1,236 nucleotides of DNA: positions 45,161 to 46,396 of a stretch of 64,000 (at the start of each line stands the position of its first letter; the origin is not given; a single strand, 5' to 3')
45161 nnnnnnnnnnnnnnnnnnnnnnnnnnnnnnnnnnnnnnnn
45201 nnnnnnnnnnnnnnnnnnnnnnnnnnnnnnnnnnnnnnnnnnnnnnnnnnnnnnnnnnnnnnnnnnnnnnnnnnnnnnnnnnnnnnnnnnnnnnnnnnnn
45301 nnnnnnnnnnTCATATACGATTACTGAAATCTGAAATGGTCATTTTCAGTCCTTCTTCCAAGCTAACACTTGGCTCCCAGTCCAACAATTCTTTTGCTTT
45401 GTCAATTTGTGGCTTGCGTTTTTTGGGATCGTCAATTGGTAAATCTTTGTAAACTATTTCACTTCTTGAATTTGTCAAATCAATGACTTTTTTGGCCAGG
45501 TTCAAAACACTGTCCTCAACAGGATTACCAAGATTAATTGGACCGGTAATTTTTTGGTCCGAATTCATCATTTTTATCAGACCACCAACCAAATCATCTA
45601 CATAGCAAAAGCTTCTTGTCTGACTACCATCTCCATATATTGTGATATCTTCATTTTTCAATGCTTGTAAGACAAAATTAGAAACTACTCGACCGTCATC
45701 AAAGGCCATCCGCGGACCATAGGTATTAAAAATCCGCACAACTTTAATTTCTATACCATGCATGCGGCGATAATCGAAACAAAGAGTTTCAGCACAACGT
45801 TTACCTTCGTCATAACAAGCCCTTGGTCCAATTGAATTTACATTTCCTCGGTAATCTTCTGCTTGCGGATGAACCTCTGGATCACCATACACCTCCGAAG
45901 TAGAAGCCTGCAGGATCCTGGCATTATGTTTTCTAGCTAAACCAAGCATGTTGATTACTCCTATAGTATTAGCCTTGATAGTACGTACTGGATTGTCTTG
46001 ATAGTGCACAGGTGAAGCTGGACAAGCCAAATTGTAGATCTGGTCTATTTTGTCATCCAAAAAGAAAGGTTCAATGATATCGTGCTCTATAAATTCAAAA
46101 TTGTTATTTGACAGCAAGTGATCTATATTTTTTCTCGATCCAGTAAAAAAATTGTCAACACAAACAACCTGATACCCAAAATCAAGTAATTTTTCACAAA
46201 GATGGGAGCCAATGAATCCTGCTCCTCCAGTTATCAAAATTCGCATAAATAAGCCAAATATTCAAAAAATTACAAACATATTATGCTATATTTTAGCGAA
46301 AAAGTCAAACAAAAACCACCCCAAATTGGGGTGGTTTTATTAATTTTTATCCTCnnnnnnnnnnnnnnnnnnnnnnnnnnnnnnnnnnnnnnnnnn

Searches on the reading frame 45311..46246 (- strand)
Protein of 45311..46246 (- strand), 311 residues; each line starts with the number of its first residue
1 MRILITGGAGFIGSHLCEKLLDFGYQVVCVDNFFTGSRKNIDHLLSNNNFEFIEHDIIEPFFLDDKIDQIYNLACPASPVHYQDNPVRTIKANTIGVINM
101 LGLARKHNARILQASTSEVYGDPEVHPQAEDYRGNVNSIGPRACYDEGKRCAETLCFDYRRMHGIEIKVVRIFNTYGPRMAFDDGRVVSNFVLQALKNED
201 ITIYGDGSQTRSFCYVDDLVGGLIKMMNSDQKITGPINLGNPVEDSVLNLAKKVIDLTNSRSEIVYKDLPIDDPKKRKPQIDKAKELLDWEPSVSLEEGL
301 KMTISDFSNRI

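Call 30: search_protein_families(library=pfam, proteins=[window:45311-46246:-], max_evalue=0.0001)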
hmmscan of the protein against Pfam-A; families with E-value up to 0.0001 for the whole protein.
window:45311-46246:- (311 aa): 6 families
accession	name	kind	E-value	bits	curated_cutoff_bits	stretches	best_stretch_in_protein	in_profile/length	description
PF16363.11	GDP_Man_Dehyd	-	1.6e-57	195.9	27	1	4-303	1-332/332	GDP-mannose 4,6 dehydratase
PF01370.27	Epimerase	-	4.1e-55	187.3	20.9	1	3-240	1-240/240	NAD dependent epimerase/dehydratase family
PF01073.25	3Beta_HSD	-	4.9e-12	45.9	22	1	4-220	1-222/280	3-beta hydroxysteroid dehydrogenase/isomerase family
PF04321.23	RmlD_sub_bind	-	3e-10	40.1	27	1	1-263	1-236/287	RmlD substrate binding domain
PF07993.18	NAD_binding_4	-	9.2e-10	38.5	20.1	1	63-174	85-206/258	Male sterility protein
PF02719.21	Polysacc_synt_2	-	1.8e-07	31.1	20.2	0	3-109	1-120/293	Polysaccharide biosynthesis protein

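Call 52: search_protein_families(library=ncbifam, proteins=[window:45311-46246:-], max_evalue=1e-10)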
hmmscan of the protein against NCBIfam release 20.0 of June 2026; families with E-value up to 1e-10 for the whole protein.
window:45311-46246:- (311 aa): 15 families
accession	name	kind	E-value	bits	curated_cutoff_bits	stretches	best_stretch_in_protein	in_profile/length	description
TIGR04180.1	EDH_00030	hypoth_equivalog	1.4e-38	132.7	475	1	3-293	1-295/297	NAD-dependent 4,6-dehydratase LegB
TIGR01181.1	dTDP_gluc_dehyt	equivalog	3.7e-38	131.4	365.1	1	2-306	1-310/321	dTDP-glucose 4,6-dehydratase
NF008872.0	PRK11908.1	equivalog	8e-33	113.9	294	1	2-308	3-336/349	bifunctional UDP-4-keto-pentose/UDP-xylose synthase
NF005998.1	PRK08125.1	equivalog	1.6e-32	112.7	777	1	2-305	317-647/649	bifunctional UDP-4-amino-4-deoxy-L-arabinose formyltransferase/UDP-glucuronic acid oxidase ArnA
TIGR01179.1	galE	equivalog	6.5e-31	107.4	262.3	1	2-298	1-316/332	UDP-glucose 4-epimerase GalE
NF011728.1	PRK15181.1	equivalog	3.5e-30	105.2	760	1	2-305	17-335/348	Vi polysaccharide biosynthesis UDP-N-acetylglucosaminuronic acid C-4 epimerase TviC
TIGR02197.1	heptose_epim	equivalog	4.2e-25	88.6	274.6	1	3-305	1-311/316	ADP-glyceromanno-heptose 6-epimerase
NF007490.0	PRK10084.1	subfamily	5.4e-23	81.6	649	1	1-305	1-332/361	dTDP-glucose 4,6-dehydratase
NF007582.0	PRK10217.1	equivalog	1.3e-20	73.8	698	1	2-259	3-271/355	dTDP-glucose 4,6-dehydratase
NF047922.1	GDPFucSynFcl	equivalog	3.6e-18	66.1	500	1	2-308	4-302/308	GDP-L-fucose synthase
NF007956.0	PRK10675.1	subfamily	3.1e-17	62.7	394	1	1-298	1-320/338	UDP-glucose 4-epimerase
TIGR02622.1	CDP_4_6_dhtase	equivalog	4.1e-16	59.1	278.45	1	2-307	6-330/352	CDP-glucose 4,6-dehydratase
TIGR01472.1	gmd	equivalog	1e-13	51.3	415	1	4-231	4-243/342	GDP-mannose 4,6-dehydratase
NF041015.1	UDPsulfquin_syn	equivalog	2.6e-12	46.4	575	0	178-232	227-283/384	UDP-sulfoquinovose synthase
NF008360.0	PRK11150.1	equivalog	6.6e-11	42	452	1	3-270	2-265/310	ADP-glyceromanno-heptose 6-epimerase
